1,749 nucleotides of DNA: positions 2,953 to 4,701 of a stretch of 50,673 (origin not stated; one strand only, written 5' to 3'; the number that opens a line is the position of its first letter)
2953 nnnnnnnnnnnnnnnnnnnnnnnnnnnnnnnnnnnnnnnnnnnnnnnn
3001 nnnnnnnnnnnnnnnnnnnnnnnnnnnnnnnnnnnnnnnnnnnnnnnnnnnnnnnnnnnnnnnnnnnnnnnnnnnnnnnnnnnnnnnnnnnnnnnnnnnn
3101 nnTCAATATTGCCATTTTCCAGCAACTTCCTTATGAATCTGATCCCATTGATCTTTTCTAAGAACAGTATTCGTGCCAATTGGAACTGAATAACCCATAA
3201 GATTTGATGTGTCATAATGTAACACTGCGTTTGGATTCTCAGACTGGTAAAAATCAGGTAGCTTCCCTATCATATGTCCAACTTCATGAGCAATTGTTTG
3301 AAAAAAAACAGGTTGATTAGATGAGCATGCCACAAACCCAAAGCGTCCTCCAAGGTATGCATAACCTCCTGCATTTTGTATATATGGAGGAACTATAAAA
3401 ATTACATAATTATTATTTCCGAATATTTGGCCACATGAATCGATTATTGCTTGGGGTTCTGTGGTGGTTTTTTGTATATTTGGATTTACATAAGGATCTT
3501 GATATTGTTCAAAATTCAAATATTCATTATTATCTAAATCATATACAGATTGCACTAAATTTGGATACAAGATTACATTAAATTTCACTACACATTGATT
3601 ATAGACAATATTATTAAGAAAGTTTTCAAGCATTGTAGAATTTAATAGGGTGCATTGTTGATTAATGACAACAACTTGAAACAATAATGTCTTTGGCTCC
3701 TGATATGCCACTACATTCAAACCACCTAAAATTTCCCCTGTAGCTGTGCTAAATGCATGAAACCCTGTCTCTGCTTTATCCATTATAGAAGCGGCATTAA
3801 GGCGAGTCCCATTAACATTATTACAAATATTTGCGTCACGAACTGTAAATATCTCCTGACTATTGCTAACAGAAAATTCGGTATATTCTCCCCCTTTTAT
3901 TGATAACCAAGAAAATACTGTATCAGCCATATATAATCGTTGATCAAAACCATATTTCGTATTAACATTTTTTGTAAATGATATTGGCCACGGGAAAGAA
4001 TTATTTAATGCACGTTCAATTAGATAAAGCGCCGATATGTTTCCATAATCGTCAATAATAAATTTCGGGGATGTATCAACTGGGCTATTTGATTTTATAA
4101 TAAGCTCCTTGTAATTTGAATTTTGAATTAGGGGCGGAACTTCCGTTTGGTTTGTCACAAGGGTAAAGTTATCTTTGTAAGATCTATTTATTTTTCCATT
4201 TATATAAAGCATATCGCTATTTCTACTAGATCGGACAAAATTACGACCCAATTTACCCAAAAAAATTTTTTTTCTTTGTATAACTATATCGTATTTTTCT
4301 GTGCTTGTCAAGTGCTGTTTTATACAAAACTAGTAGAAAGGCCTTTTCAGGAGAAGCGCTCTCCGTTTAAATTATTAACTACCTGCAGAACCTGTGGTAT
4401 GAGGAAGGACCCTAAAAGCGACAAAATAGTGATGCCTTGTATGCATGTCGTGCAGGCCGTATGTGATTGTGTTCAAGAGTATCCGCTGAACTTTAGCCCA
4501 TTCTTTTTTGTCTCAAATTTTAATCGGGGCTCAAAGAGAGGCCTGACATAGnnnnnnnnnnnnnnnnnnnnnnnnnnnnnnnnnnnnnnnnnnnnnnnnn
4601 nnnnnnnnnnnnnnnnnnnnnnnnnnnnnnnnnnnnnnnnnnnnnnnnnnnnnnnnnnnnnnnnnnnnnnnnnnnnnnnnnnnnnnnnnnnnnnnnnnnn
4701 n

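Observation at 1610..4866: Island 1: AT-rich insertion bracketed by a ~150-bp near-identical direct repeat and carrying a second, diverged copy of the upstream gene's 3' end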

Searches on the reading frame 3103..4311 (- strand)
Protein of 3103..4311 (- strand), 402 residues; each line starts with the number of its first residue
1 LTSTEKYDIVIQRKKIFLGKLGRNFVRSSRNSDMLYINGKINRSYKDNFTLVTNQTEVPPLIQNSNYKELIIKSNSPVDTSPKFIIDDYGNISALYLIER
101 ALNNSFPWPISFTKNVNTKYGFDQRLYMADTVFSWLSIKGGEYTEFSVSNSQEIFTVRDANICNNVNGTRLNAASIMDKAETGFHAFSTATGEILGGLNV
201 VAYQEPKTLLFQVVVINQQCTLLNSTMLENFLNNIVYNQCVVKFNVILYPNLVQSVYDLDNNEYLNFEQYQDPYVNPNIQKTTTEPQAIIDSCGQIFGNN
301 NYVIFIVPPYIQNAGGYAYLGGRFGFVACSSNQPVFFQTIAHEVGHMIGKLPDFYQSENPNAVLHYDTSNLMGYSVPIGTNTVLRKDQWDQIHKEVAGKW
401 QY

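Call 13: search_protein_families(library=pfam, proteins=[window:3103-4311:-], max_evalue=0.01)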
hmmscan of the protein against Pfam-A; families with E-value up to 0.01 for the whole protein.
window:3103-4311:- (402 aa): 0 families

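Call 21: find_encoding_contigs(protein=window:3103-4212:-, flank=10000, max_places=10)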
Protein window:3103-4212:- (369 aa): 6 contigs read that carry it; 4 places shown.
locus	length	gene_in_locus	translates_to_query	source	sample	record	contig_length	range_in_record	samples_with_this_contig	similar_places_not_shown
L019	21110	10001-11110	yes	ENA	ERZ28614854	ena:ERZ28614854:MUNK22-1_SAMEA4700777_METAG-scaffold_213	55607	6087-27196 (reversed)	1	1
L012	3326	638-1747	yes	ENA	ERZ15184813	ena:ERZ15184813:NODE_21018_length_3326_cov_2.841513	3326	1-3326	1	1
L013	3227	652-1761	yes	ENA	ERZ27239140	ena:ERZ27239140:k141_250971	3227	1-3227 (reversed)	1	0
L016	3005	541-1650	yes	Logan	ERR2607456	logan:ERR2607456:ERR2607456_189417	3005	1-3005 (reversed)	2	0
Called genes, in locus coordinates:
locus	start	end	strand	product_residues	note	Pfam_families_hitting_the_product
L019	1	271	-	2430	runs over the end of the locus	-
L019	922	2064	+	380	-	PF04055:Radical_SAM, PF13186:SPASM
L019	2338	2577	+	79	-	PF00313:CSD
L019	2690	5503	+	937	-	PF13360:PQQ_2 (faint)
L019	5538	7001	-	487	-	PF00294:PfkB, PF08543:Phos_pyr_kin (weak), PF01467:CTP_transf_like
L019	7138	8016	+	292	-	PF01261:AP_endonuc_2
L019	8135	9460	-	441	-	-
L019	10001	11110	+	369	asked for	-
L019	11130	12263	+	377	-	-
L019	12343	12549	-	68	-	-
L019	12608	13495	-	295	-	PF06271:RDD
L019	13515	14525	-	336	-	PF28475:DUF8413 (weak), PF01944:SpoIIM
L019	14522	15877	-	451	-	PF01882:DUF58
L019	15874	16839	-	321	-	PF20030:bpMoxR, PF01078:Mg_chelatase (faint), PF07726:AAA_3, PF07728:AAA_5, PF17863:AAA_lid_2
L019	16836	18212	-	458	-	PF14258:DUF4350 (faint)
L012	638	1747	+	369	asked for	-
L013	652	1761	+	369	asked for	-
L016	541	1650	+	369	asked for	-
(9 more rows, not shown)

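Call 38: search_protein_representatives(protein=window:3103-4311:-)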
Query: 402 residues. Proteins with E-value up to 0.001 (for the whole library): 97; up to 1e-10: 7; up to 1e-30: 2. The best 97 are listed.
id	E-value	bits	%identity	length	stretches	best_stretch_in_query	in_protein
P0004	1.8e-271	916.2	100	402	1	1-402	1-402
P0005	1.5e-76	274.5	44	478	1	20-394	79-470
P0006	1.8e-21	93.2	36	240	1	176-395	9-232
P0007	2.1e-19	86.4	31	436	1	31-393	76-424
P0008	2.3e-19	86.2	29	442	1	26-393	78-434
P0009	1.6e-18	83.5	52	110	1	301-401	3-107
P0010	9.2e-11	57.9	38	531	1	210-393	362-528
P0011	8.0e-10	54.8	30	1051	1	165-377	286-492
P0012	4.6e-09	52.3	25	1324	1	100-394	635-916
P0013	1.6e-08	50.6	30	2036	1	194-396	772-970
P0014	1.7e-08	50.4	32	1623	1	183-394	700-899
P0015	1.8e-08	50.3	31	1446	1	191-394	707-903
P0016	2.1e-08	50.2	30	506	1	189-395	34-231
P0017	2.1e-08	50.2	31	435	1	190-393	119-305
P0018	2.1e-08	50.1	39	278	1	223-393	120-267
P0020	4.4e-08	49.1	31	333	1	106-394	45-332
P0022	7.5e-08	48.3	34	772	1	172-399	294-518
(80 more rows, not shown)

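Call 39: search_protein_families(library=pfam, proteins=[P0005, P0007, P0008, P0010, P0011, P0012, P0016, P0017, P0020, P0022], max_evalue=0.001)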
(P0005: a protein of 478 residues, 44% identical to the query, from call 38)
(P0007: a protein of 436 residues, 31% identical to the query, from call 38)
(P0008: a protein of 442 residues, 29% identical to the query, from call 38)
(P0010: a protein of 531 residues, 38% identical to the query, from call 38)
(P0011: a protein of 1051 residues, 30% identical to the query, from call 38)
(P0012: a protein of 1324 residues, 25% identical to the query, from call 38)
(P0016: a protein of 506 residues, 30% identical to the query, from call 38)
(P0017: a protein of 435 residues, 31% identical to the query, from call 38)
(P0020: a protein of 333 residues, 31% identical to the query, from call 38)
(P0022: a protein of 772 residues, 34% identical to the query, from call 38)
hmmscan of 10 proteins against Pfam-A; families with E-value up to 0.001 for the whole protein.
P0005 (478 aa): 0 families

P0007 (436 aa): 0 families

P0008 (442 aa): 0 families

P0010 (531 aa): 0 families

P0011 (1051 aa): 0 families

P0012 (1324 aa): 2 families
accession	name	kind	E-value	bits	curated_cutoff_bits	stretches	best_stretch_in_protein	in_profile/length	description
PF01551.29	Peptidase_M23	-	4e-15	56.2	28.7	1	1195-1300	2-92/96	Peptidase family M23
PF00041.27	fn3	-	9.5e-08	32.6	25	1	302-383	2-82/84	Fibronectin type III domain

P0016 (506 aa): 0 families

P0017 (435 aa): 0 families

P0020 (333 aa): 2 families
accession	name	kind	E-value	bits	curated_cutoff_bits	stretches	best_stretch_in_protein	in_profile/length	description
PF02368.24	Big_2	-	0.0001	22.6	22.8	1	71-133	12-66/79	Bacterial Ig-like domain (group 2)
PF14545.12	DBB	-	0.00048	20.5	22.2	0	73-151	7-87/139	Dof, BCAP, and BANK (DBB) motif,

P0022 (772 aa): 1 family
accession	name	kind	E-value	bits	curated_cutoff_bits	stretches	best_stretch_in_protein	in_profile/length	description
PF01520.23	Amidase_3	-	6.3e-25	88.6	27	1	567-764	1-173/174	N-acetylmuramoyl-L-alanine amidase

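Call 40: search_solved_structures(query=window:3103-4311:-, max_evalue=1, show_alignments=1)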
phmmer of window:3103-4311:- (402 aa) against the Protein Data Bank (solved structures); distinct sequences matched with E-value up to 1: 0.

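Call 60: search_protein_families(library=ncbifam, proteins=[window:3103-4311:-], max_evalue=0.01)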
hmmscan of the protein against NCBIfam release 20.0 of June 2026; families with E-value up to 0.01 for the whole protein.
window:3103-4311:- (402 aa): 1 family
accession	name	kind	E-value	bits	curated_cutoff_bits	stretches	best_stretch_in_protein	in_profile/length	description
TIGR03296.1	M6dom_TIGR03296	domain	0.0046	16.9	110.8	0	334-358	164-187/286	M6 family metalloprotease domain-containing protein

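Call 61: search_protein_families(library=phrogs, proteins=[window:3103-4311:-], max_evalue=0.01)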
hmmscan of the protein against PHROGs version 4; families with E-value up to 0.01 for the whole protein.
window:3103-4311:- (402 aa): 0 families

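Call 65: search_solved_structures(query=A4, max_evalue=1, show_alignments=1)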
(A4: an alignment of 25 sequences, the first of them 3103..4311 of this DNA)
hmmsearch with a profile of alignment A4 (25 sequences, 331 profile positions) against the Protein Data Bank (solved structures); distinct sequences matched with E-value up to 1: 84 (the best 60 are shown).
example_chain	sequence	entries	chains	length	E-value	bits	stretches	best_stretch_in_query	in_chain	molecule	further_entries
9ekk_A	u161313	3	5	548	0.00073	22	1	170-223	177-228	IgA protease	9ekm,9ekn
9qdh_A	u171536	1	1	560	0.00075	21.9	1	170-223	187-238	IgA protease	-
4hx3_A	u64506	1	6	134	0.0032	19.9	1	185-218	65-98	Extracellular small neutral protease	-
1c7k_A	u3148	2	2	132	0.0033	19.8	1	185-218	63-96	ZINC ENDOPROTEASE | ZINC PROTEASE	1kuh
1cxv_A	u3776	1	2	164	0.013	17.9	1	180-218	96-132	PROTEIN (COLLAGENASE-3)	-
4q1l_A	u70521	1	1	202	0.024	17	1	164-215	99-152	Snake venom metalloproteinase leucurolysin-A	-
9clp_A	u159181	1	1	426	0.053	15.8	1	197-216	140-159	Zinc metalloproteinase-disintegrin-like ecarin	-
1hv5_A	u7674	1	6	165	0.058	15.7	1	192-219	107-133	STROMELYSIN 3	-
3shi_A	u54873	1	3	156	0.063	15.6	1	195-218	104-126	Interstitial collagenase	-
966c_A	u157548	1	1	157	0.063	15.6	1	195-218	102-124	MMP-1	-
1cgf_A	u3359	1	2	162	0.067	15.5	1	195-218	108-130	FIBROBLAST COLLAGENASE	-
1cge_A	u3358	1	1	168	0.07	15.4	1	195-218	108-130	FIBROBLAST COLLAGENASE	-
1cgl_A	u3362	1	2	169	0.071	15.4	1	195-218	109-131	FIBROBLAST COLLAGENASE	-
1ayk_A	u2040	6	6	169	0.071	15.4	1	195-218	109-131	COLLAGENASE | FIBROBLAST COLLAGENASE | PROTEIN (COLLAGENASE)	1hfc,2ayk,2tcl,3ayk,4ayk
2j0t_A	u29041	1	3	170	0.071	15.4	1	195-218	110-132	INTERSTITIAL COLLAGENASE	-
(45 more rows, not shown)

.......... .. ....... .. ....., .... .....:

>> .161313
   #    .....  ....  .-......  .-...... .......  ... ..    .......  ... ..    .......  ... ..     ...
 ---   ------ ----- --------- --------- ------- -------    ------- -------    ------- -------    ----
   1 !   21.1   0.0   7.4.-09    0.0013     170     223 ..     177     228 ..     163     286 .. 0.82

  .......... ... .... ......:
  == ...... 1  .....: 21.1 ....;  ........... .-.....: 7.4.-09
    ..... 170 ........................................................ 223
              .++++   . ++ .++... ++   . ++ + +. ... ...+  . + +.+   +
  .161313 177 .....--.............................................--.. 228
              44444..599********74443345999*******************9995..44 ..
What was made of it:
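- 3103..4311 (-): Cargo gene 1: a 402-codon ORF, called as 369 aa from the ATG at 4212, 33% GC. It has an Ig-like beta domain plus a metzincin-like HExxH zinc-metallopeptidase domain. It lacks the ~79 N-terminal residues and the signal peptide of its homologues. Profile hits to IgA protease M64 and snapalysin (call 65).
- On Metzincin-type zinc metallopeptidase (cargo gene 3103-4311): Profile hits to M64 and M7 at E = 7e-4 to 3e-3 (call 65).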

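Call 70: predict_structure(alignment_id=A4)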
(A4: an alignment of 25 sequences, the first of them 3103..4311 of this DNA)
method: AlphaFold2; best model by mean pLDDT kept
length: 402 residues; sequences in the alignment: 25
mean_pLDDT: 73.6   pTM: 0.75
mean pLDDT of the five models: 73.6, 73.4, 72.7, 71.1, 70.7
residues with pLDDT >= 90: 160; 70-90: 108; 50-70: 33; < 50: 101
segments of 3 or more residues with pLDDT < 50: 1-71, 85-99, 128-130, 357-363
pLDDT, mean of each block of 10 residues (from residue 1): 24 26 32 29 27 35 42 51 44 46 64 93 70 86 94 82 91 92 84 81 96 92 95 97 97 84 89 89 88 84 92 84 94 93 96 63 66 72 90 91 54
secondary structure, 60 per line:
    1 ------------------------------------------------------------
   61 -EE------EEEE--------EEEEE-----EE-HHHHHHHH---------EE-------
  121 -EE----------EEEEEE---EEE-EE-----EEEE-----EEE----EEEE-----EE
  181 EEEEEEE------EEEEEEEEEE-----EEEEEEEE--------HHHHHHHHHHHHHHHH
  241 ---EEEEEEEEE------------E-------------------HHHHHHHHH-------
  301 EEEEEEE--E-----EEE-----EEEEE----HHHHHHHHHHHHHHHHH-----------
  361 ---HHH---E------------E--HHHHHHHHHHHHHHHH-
elements in order: E70-73 E82-86 H95-102 E134-139 E143-145 E154-157 E163-165 E170-173 E179-187 E194-203 E209-216 H225-240 E244-252 H285-293 E301-307 E316-318 E324-328 H333-349 H386-401

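Call 72: fold_search(model_id=the predicted structure, library=pdb)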
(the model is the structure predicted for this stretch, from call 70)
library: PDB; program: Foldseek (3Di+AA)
matches with E <= 10: 1228; with E <= 0.001: 37
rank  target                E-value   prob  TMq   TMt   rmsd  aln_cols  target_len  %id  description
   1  9clp_A                3.8e-06  1.00  0.32  0.31   5.8       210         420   16  Structure of ecarin from the venom of Kenyan saw-scaled viper in complex with the Fab of neutralizing antibody H11 (released 2024-09-11)
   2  3dsl_B                4.0e-05  1.00  0.29  0.28   7.3       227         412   14  The Three-dimensional Structure of Bothropasin, the Main Hemorrhagic Factor from Bothrops jararaca venom. (released 2008-10-21)
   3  4dd8_C                5.1e-05  1.00  0.33  0.61   5.8       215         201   14  ADAM-8 metalloproteinase domain with bound batimastat (released 2012-06-06)
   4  4dd8_A                5.1e-05  1.00  0.32  0.60   6.4       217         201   13  ADAM-8 metalloproteinase domain with bound batimastat (released 2012-06-06)
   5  9q7y_B                5.8e-05  1.00  0.30  0.20  16.4       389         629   10  Zymogen ADAM17- iRhom1 Cytoplasmic Deletion (365) Complex Bound by the MEDI3622 Fab (released 2026-04-01)
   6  4dd8_D                6.5e-05  1.00  0.32  0.57   6.4       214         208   15  ADAM-8 metalloproteinase domain with bound batimastat (released 2012-06-06)
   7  9o54_A                6.5e-05  1.00  0.31  0.32  16.7       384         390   10  ADAM17 Prodomain-Metalloproteinase Domains bound to MEDI3622 Fab (released 2025-06-25)
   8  3hy9_B                9.4e-05  1.00  0.31  0.51   6.4       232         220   12  Crystal Structure of the Catalytic Domain of ADAMTS-5 in Complex with an Amino-2-indanol compound (released 2009-07-07)
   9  3b8z_A                1.3e-04  1.00  0.31  0.52   6.2       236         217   11  High Resolution Crystal Structure of the Catalytic Domain of ADAMTS-5 (Aggrecanase-2) (released 2007-12-11)
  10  3cki_A                1.4e-04  1.00  0.31  0.45   6.4       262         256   12  Crystal structure of the TACE-N-TIMP-3 complex (released 2008-08-05)
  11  6yjm_A                1.4e-04  1.00  0.30  0.50   6.3       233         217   12  Crystal Structure of the Catalytic Domain of ADAMTS-5 in Complex with the Inhibitor GLPG1972 (released 2021-04-14)
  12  4dd8_B                1.5e-04  1.00  0.32  0.57   6.5       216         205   13  ADAM-8 metalloproteinase domain with bound batimastat (released 2012-06-06)
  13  5y2z_E                2.1e-04  1.00  0.32  0.28   5.4       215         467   12  Crystal structure of human LGI1 EPTP-ADAM22 complex (released 2018-05-02)
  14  3e8r_A                2.1e-04  1.00  0.30  0.44   7.5       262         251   10  Crystal structure of catalytic domain of TACE with hydroxamate inhibitor (released 2008-10-21)
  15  1bkc_I                2.2e-04  1.00  0.33  0.49   6.1       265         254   12  CATALYTIC DOMAIN OF TNF-ALPHA CONVERTING ENZYME (TACE) (released 1999-06-22)
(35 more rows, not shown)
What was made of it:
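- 3103..4311 (-): AF2 model with pLDDT 73.6; Foldseek hits to ADAM, ADAMTS and snake-venom metalloproteinases, E down to 4e-6 (calls 70, 72).
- On Metzincin-type zinc metallopeptidase (cargo gene 3103-4311): Foldseek hits to ADAM and ADAMTS catalytic domains at E = 4e-6 to 1e-3, TM (target) 0.5-0.6 (call 72).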

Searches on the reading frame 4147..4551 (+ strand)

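Call 60: search_protein_families(library=ncbifam, proteins=[window:4147-4551:+], max_evalue=0.01)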
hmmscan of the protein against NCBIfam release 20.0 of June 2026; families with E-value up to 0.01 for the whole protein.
window:4147-4551:+ (134 aa): 0 families

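Call 61: search_protein_families(library=phrogs, proteins=[window:4147-4551:+], max_evalue=0.01)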
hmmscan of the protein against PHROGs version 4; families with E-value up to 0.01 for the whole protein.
window:4147-4551:+ (134 aa): 1 family
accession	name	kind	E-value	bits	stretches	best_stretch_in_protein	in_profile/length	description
phrog_3333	-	other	0.0097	15.9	0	13-71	298-358/372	O-acetyltransferase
